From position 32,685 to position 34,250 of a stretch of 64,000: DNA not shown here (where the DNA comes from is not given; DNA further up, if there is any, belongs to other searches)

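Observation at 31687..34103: Orphan two-gene cassette: TPR protein with a 4-TM tail, translationally coupled to a TPR-AAA+ unfoldase (candidate undescribed system)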

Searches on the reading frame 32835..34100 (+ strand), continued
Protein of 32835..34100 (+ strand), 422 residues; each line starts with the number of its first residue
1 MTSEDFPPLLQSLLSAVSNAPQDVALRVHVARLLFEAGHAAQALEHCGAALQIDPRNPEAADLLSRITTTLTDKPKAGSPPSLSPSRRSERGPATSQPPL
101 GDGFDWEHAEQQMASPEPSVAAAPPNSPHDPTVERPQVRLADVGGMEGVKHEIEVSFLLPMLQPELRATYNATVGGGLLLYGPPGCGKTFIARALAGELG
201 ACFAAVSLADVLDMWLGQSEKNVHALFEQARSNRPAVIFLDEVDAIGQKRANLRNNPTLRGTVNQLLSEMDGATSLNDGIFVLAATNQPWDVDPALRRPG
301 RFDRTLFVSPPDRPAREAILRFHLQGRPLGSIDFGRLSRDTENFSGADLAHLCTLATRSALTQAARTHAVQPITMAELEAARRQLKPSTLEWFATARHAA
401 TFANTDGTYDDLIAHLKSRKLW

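Call 12: find_encoding_contigs(protein=P0010, flank=8000, max_places=3)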
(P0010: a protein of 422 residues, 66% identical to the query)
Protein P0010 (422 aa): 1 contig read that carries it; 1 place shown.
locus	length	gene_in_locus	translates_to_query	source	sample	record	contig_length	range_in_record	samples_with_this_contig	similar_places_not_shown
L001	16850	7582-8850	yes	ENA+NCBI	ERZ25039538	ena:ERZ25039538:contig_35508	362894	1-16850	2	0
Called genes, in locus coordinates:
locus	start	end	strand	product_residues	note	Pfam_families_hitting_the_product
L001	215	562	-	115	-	PF00392:GntR, PF13545:HTH_Crp_2 (weak)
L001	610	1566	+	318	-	-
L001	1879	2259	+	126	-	-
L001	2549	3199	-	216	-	-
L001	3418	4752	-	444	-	PF00680:RdRP_1 (faint), PF00078:RVT_1, PF08388:GIIM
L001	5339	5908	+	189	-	-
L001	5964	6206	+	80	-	-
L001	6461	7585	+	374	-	PF07719:TPR_2 (faint), PF13428:TPR_14 (faint), PF13431:TPR_17 (faint), PF14559:TPR_19 (faint), PF13432:TPR_16 (weak)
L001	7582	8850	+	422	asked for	PF00004:AAA, PF07728:AAA_5 (weak), PF13173:AAA_14 (faint), PF17862:AAA_lid_3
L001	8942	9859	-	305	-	PF00756:Esterase, PF00561:Abhydrolase_1 (weak)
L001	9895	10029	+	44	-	-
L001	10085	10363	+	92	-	-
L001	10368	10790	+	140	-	-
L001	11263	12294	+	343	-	-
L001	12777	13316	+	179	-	-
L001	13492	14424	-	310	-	-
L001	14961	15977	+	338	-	PF00583:Acetyltransf_1, PF13673:Acetyltransf_10, PF13508:Acetyltransf_7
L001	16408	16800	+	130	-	PF20218:DUF6578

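Call 13: find_encoding_contigs(protein=P0014, flank=8000, max_places=3)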
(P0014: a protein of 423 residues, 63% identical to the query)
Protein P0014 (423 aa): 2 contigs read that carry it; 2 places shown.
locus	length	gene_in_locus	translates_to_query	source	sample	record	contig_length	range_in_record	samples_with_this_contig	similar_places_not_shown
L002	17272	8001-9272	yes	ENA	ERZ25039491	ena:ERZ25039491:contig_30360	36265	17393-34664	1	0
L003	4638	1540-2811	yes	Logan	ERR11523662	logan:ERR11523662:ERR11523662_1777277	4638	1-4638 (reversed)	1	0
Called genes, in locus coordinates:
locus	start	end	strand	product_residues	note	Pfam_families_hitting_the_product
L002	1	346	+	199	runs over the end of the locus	-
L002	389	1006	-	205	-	PF05119:Terminase_4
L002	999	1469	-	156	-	-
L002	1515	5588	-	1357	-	PF05345:He_PIG, PF16640:Big_3_5, PF00041:fn3, PF16656:Pur_ac_phosph_N (faint), PF00041:fn3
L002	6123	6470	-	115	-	PF01844:HNH, PF14279:HNH_5 (weak)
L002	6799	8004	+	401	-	PF07719:TPR_2 (faint), PF13428:TPR_14 (faint), PF13432:TPR_16 (faint), PF14559:TPR_19 (weak)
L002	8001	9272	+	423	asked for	PF13191:AAA_16 (faint), PF14559:TPR_19 (weak), PF14561:TPR_20 (weak), PF00004:AAA, PF07728:AAA_5 (weak), PF13173:AAA_14 (weak), PF17862:AAA_lid_3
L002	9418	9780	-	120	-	-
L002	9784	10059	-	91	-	-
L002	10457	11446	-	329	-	-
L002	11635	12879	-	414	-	PF01844:HNH, PF14279:HNH_5 (weak)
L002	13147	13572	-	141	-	-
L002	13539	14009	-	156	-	-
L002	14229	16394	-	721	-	PF12965:DUF3854, PF12307:DUF3631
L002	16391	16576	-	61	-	-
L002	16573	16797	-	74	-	-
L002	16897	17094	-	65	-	PF12728:HTH_17, PF13411:MerR_1 (weak)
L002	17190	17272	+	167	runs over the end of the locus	-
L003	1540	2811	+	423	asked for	PF13191:AAA_16 (faint), PF14559:TPR_19 (weak), PF14561:TPR_20 (weak), PF00004:AAA, PF07728:AAA_5 (weak), PF13173:AAA_14 (weak), PF17862:AAA_lid_3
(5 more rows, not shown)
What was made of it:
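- Close relatives sit next to a group II intron RT (L001) and inside an element carrying a small terminase subunit, HNH and DUF3854/DUF3631 genes (L002) (calls 12, 13).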

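Call 14: find_encoding_contigs(protein=P0018, flank=6000, max_places=2)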
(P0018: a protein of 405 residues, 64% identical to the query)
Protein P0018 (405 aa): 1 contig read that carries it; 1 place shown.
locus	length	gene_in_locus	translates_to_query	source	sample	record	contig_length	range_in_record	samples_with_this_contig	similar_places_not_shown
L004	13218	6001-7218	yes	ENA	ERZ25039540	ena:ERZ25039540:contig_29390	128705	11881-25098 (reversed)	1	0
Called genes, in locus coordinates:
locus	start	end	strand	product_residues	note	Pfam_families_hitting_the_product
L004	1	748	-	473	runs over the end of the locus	PF00990:GGDEF, PF00563:EAL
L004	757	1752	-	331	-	-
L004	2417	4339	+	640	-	PF13570:Beta-prop_ACSF4 (faint), PF00041:fn3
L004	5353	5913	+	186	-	-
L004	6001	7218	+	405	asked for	PF05496:RuvB_N (faint), PF00004:AAA, PF07728:AAA_5 (faint), PF13401:AAA_22 (faint), PF17862:AAA_lid_3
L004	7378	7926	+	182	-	-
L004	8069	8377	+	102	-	PF04237:YjbR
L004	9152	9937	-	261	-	PF00672:HAMP, PF00512:HisKA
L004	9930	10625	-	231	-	PF00072:Response_reg, PF00486:Trans_reg_C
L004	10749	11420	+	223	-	-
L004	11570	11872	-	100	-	-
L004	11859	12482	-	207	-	PF11288:DUF3089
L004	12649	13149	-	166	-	PF13302:Acetyltransf_3, PF00583:Acetyltransf_1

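Call 15: find_encoding_contigs(protein=P0066, flank=6000, max_places=3)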
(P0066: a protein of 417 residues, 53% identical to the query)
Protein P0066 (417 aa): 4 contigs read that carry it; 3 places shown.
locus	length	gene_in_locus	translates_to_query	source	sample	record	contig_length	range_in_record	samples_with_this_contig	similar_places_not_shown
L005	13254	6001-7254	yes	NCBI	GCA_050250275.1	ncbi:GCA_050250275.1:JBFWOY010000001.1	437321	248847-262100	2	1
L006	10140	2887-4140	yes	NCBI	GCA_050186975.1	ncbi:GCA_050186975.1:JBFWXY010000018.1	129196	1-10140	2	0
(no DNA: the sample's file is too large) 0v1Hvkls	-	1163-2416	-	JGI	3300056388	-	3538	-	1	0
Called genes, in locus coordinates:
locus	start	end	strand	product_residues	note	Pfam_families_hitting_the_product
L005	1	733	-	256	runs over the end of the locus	PF00106:adh_short, PF08659:KR, PF13561:adh_short_C2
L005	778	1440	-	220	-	PF28092:Treh_trans_TtfA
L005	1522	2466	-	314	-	-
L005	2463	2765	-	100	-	-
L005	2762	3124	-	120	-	PF02575:YbaB_DNA_bd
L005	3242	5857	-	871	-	PF02861:Clp_N, PF23569:NBD_SMAX1, PF00004:AAA, PF17871:AAA_lid_9, PF07724:AAA_2, PF00004:AAA, PF07728:AAA_5, PF10431:ClpB_D2-small, +8 more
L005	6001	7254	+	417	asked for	PF05496:RuvB_N (weak), PF00004:AAA, PF17862:AAA_lid_3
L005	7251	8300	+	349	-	PF13428:TPR_14 (faint), PF00515:TPR_1 (faint), PF07719:TPR_2 (faint), PF13181:TPR_8 (faint), PF13432:TPR_16 (weak), PF14559:TPR_19 (faint), PF14863:Alkyl_sulf_dimr (faint), PF13432:TPR_16 (weak), +3 more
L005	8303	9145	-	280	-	PF01243:PNPOx_N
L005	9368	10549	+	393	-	PF00042:Globin, PF00970:FAD_binding_6, PF00175:NAD_binding_1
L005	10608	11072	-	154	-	PF00376:MerR, PF13411:MerR_1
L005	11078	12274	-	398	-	PF00226:DnaJ, PF01556:DnaJ_C, PF00684:DnaJ_CXXCXGXG, PF15777:Anti-TRAP (faint)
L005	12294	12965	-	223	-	PF01025:GrpE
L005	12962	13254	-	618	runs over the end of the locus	PF00012:HSP70, PF06723:MreB_Mbl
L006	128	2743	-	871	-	PF02861:Clp_N, PF23569:NBD_SMAX1, PF00004:AAA, PF17871:AAA_lid_9, PF07724:AAA_2, PF00004:AAA, PF07728:AAA_5, PF10431:ClpB_D2-small, +8 more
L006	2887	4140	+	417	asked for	PF05496:RuvB_N (weak), PF00004:AAA, PF17862:AAA_lid_3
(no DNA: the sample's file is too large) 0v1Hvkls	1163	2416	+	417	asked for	PF05496:RuvB_N (weak), PF00004:AAA, PF17862:AAA_lid_3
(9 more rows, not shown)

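Call 16: find_encoding_contigs(protein=P0057, flank=6000, max_places=2)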
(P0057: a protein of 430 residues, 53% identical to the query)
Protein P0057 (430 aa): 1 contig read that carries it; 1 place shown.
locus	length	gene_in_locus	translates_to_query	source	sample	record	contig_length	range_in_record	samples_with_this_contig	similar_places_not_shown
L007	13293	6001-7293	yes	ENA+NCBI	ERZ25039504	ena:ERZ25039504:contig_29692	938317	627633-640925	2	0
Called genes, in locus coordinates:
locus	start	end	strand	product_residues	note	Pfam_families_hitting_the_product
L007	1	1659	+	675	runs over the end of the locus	PF13489:Methyltransf_23, PF08241:Methyltransf_11, PF08242:Methyltransf_12, PF13649:Methyltransf_25, PF13847:Methyltransf_31, PF02771:Acyl-CoA_dh_N, PF02770:Acyl-CoA_dh_M, PF00441:Acyl-CoA_dh_1, +2 more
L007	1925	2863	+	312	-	PF00195:Chal_sti_synt_N, PF02797:Chal_sti_synt_C, PF08541:ACP_syn_III_C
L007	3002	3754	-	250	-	-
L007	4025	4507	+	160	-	PF02559:CarD_TRCF_RID, PF21095:CarD_C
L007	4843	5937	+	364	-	PF01128:IspD, PF02542:YgbB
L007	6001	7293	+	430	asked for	PF00004:AAA, PF17862:AAA_lid_3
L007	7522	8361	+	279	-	PF04326:SLFN_AlbA_2 (weak)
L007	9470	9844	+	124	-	PF25213:HVO_A0261_N (weak), PF01022:HTH_5, PF01047:MarR, PF12802:MarR_2 (weak), PF12840:HTH_20, PF13412:HTH_24 (weak)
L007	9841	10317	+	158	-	PF08327:AHSA1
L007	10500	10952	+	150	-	-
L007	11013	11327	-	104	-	PF00881:Nitroreductase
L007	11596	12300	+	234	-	PF01841:Transglut_core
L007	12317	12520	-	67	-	PF04149:DUF397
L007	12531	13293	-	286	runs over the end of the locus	PF13560:HTH_31, PF19054:DUF5753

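Call 18: search_solved_structures(query=window:32835-34100:+, max_evalue=1e-20)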
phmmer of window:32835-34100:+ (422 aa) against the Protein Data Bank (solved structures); distinct sequences matched with E-value up to 1e-20: 266 (the best 60 are shown).
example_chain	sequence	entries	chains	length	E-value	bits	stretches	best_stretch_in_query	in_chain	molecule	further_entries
7mdm_B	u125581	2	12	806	6.7e-102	345.4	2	121-366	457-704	Transitional endoplasmic reticulum ATPase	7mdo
9m4n_A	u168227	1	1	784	1.2e-101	344.6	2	123-363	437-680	Cell division control protein 48 homolog A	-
9m3v_A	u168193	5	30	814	1.3e-101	344.4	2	123-363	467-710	Cell division control protein 48 homolog A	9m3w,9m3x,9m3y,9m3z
5vc7_A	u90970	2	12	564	1.7e-101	344.1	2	122-385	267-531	VCP-like ATPase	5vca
5c18_A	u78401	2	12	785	3.3e-101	343.2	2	122-383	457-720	Transitional endoplasmic reticulum ATPase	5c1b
5g4g_A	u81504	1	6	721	3.3e-101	343.1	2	122-368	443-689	VCP-LIKE ATPASE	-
5g4f_A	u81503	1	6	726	3.4e-101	343.1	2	122-368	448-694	VCP-LIKE ATPASE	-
7rlh_A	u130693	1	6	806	3.5e-101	343.1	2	122-366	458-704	Transitional endoplasmic reticulum ATPase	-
7rlg_A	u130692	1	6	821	3.7e-101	343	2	122-366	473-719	Transitional endoplasmic reticulum ATPase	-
1r7r_A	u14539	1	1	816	1.1e-100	341.4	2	122-366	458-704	Transitional endoplasmic reticulum ATPase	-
7rlj_A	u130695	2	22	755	1.1e-100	341.4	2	122-366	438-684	Transitional endoplasmic reticulum ATPase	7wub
8yka_A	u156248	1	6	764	1.2e-100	341.4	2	122-366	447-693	Transitional endoplasmic reticulum ATPase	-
7wub_D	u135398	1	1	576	1.3e-100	341.2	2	122-366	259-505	Transitional endoplasmic reticulum ATPase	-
7rl9_A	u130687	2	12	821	1.3e-100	341.2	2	122-366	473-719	Transitional endoplasmic reticulum ATPase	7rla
7y4w_A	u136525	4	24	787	1.3e-100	341.2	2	122-366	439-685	Transitional endoplasmic reticulum ATPase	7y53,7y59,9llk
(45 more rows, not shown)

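Call 22: find_related_loci(query=window:32835-34100:+, collection=genome_contigs, flank=6000)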
Query window:32835-34100:+ (422 aa) in genome_contigs; peptide patterns used: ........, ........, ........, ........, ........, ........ (x = any residue, [..] = any of these).
296 stretches matched a pattern; 240 encode a relative of the query (tblastn E <= 1e-3); the best 80 are kept; 80 distinct loci.
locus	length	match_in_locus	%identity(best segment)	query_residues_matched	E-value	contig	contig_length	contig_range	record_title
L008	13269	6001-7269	72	1-422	0e+0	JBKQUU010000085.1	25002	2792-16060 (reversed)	MAG: Acidimicrobiales bacterium isolate SEr2D2E2F__bin_181 SEr2D2E2F_000000090604, whole genome shotgun sequence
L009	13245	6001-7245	66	9-422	0e+0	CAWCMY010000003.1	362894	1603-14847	MAG: uncultured Acidimicrobiales bacterium isolate MFD05502.bin.2.155 genome assembly, contig: contig_35508, whole genom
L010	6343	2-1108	65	41-420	5e-138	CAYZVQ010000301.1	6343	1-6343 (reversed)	MAG TPA_asm: uncultured Acidimicrobiaceae bacterium isolate binchicken_co3_585 genome assembly, contig: NODE_40320_lengt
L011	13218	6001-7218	53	8-420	8e-132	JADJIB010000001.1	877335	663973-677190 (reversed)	MAG: Candidatus Phosphoribacter hodrii isolate Ega_18-Q3-R5-49_MAXAC.001 tig00000580-10-8759820, whole genome shotgun se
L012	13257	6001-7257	51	8-420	2e-128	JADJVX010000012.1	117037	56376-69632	MAG: Actinomycetales bacterium isolate Hjor_18-Q3-R7-51_MAXAC.088 tig00005818-10-1170000, whole genome shotgun sequence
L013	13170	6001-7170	57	23-411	8e-127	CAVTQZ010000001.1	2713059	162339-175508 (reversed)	MAG: uncultured Acidimicrobiaceae bacterium isolate MFD09603.bin.1.273 genome assembly, contig: contig_13741, whole geno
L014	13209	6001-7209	50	8-421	9e-127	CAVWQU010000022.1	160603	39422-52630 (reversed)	MAG: uncultured Actinomycetota bacterium isolate MFD09368.bin.3.343 genome assembly, contig: contig_34983, whole genome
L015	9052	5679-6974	49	9-418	3e-126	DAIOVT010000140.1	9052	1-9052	MAG TPA_asm: Kineosporiaceae bacterium isolate CTOTU24487 NODE_4216_length_9052_cov_4.316661, whole genome shotgun seque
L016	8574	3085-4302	50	9-421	2e-126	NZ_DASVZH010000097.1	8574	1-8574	MAG: Oryzihumus sp. isolate SMAG_U2623 k141_908596, whole genome shotgun sequence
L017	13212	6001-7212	50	8-421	3e-126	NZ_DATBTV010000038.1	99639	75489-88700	MAG: Lapillicoccus sp. isolate SMAG_U4193 k141_1375507, whole genome shotgun sequence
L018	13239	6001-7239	50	9-421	1e-125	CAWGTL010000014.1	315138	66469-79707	MAG: uncultured Actinomycetota bacterium isolate MFD04212.bin.1.208 genome assembly, contig: contig_4842, whole genome s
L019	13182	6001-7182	50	9-421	1e-125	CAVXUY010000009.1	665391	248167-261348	MAG: uncultured Actinomycetes bacterium isolate MFD04850.bin.2.263 genome assembly, contig: contig_35077, whole genome s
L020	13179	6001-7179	51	9-421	3e-125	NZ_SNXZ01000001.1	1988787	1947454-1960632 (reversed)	Labedaea rhizosphaerae strain DSM 45361 Ga0310470_101, whole genome shotgun sequence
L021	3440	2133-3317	52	9-412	6e-129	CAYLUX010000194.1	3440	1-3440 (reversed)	MAG TPA_asm: uncultured Janibacter sp. isolate SRP187154_co1_249 genome assembly, contig: NODE_43068_length_3440_cov_30.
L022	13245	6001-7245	50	9-421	6e-125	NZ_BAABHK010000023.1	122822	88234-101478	Actinoallomurus vinaceus strain JCM 17939 sequence23, whole genome shotgun sequence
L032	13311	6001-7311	48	1-421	1e-121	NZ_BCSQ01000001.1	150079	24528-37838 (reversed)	Janibacter anophelis NBRC 107843, whole genome shotgun sequence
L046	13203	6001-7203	49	9-421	7e-121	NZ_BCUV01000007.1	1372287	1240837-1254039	Janibacter terrae NBRC 107853, whole genome shotgun sequence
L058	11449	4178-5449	49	8-417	7e-115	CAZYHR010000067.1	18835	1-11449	MAG TPA_asm: uncultured Intrasporangiaceae bacterium isolate SRP170004_co1_618 genome assembly, contig: NODE_4509_length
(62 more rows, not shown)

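Call 56: predict_structure(alignment_id=A5)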
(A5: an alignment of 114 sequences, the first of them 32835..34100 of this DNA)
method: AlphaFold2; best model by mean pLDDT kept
length: 422 residues; sequences in the alignment: 114
mean_pLDDT: 88.1   pTM: 0.69
mean pLDDT of the five models: 88.1, 86.8, 86.8, 85.4, 85.4
residues with pLDDT >= 90: 318; 70-90: 51; 50-70: 15; < 50: 38
segments of 3 or more residues with pLDDT < 50: 77-102, 115-126
pLDDT, mean of each block of 10 residues (from residue 1): 86 97 98 97 98 98 98 64 39 40 65 50 50 90 92 94 93 90 95 97 94 80 94 96 91 81 93 87 96 93 96 95 97 98 97 98 98 98 97 96 95 97 93
secondary structure, 60 per line:
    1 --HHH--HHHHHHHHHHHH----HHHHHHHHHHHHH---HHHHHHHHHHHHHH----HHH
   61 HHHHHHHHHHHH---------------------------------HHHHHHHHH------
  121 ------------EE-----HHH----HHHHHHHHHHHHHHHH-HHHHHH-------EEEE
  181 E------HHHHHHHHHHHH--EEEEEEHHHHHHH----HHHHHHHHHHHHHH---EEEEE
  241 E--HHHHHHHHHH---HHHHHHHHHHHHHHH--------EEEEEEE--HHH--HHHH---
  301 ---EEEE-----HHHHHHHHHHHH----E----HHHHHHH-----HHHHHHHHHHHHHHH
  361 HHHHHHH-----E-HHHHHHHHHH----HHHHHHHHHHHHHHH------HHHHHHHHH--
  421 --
elements in order: H8-19 H24-36 H40-53 H58-72 H106-114 H147-162 H164-169 E177-181 H188-199 E202-207 H208-214 H219-232 E236-241 H244-253 H257-271 E280-286 H294-297 E304-307 H313-324 H334-340 H346-367 H375-384 H389-403 H410-418
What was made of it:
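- On Vps4/CdvC (ESCRT-IV): The AF2 model has an all-helical lid with no β insert (call 56).
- The architecture parallels Vps4: a small helical N-domain, a flexible linker, a single AAA and C-terminal helices (call 56). The model has no β-domain insert (call 56).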

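Call 60: fold_search(model_id=the predicted structure, library=pdb)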
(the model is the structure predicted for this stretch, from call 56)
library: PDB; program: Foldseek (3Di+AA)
matches with E <= 10: 1936; with E <= 0.001: 1290
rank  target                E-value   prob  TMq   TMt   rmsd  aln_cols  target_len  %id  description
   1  9mpq_C                9.6e-23  1.00  0.58  0.34   3.5       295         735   34  Cryo-EM structure of VCP (consensus) (released 2025-10-15)
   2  9mpr_E                3.0e-22  1.00  0.59  0.45   4.6       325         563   31  Cryo-EM structure of three VCPIP1 VCPIDs bound to VCP (released 2025-10-15)
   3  9mpq_D                3.9e-22  1.00  0.60  0.47   3.9       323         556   33  Cryo-EM structure of VCP (consensus) (released 2025-10-15)
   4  3cf0_A                4.8e-22  1.00  0.55  0.79   3.9       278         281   37  Structure of D2 subdomain of P97/VCP in complex with ADP (released 2008-04-22)
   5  9mpq_F                5.3e-22  1.00  0.56  0.33   3.7       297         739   34  Cryo-EM structure of VCP (consensus) (released 2025-10-15)
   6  9mpq_A                6.5e-22  1.00  0.57  0.33   4.0       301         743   33  Cryo-EM structure of VCP (consensus) (released 2025-10-15)
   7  7wub_G                6.9e-22  1.00  0.60  0.34   2.7       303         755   34  Cryo-EM structure of dodecamer P97 (released 2022-03-23)
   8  7lmy_A                8.4e-22  1.00  0.57  0.33   4.0       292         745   34  Cryo-EM structure of human p97 in complex with NMS-873 in the presence of ATP, Npl4/Ufd1, and Ub6 (released 2021-09-15)
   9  8vls_A                8.9e-22  1.00  0.58  0.86   2.9       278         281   36  Structure of VCP in complex with an ATPase activator (D2 domains only, dodecameric form) (released 2024-06-19)
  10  5c18_B                9.8e-22  1.00  0.55  0.33   2.2       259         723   37  p97-delta709-728 in complex with ATP-gamma-S (released 2016-01-13)
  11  9mpr_A                9.8e-22  1.00  0.58  0.44   3.3       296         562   33  Cryo-EM structure of three VCPIP1 VCPIDs bound to VCP (released 2025-10-15)
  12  5c18_A                1.0e-21  1.00  0.56  0.33   2.1       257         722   38  p97-delta709-728 in complex with ATP-gamma-S (released 2016-01-13)
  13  9mpq_B                1.0e-21  1.00  0.58  0.34   3.7       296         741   33  Cryo-EM structure of VCP (consensus) (released 2025-10-15)
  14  5c1a_A                1.2e-21  1.00  0.58  0.35   8.6       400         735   28  p97-N750D/R753D/M757D/Q760D in complex with ATP-gamma-S (released 2016-01-13)
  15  5c18_E                1.3e-21  1.00  0.57  0.34   3.1       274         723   35  p97-delta709-728 in complex with ATP-gamma-S (released 2016-01-13)
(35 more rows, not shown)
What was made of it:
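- On Classical-clade AAA+ unfoldase (PF00004): Inferred from homology to p97 D2 (calls 18, 60).
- On Vps4/CdvC (ESCRT-IV): The Foldseek top 50 are all p97 D2 (call 60).
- Closest known: Cdc48/p97/VAT. Same: It is the best sequence and structure match, at 34-38% identity (calls 18, 60).
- The closest sequences and structures are the substrate-threading p97/Cdc48/VAT D2 domains (calls 18, 60).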
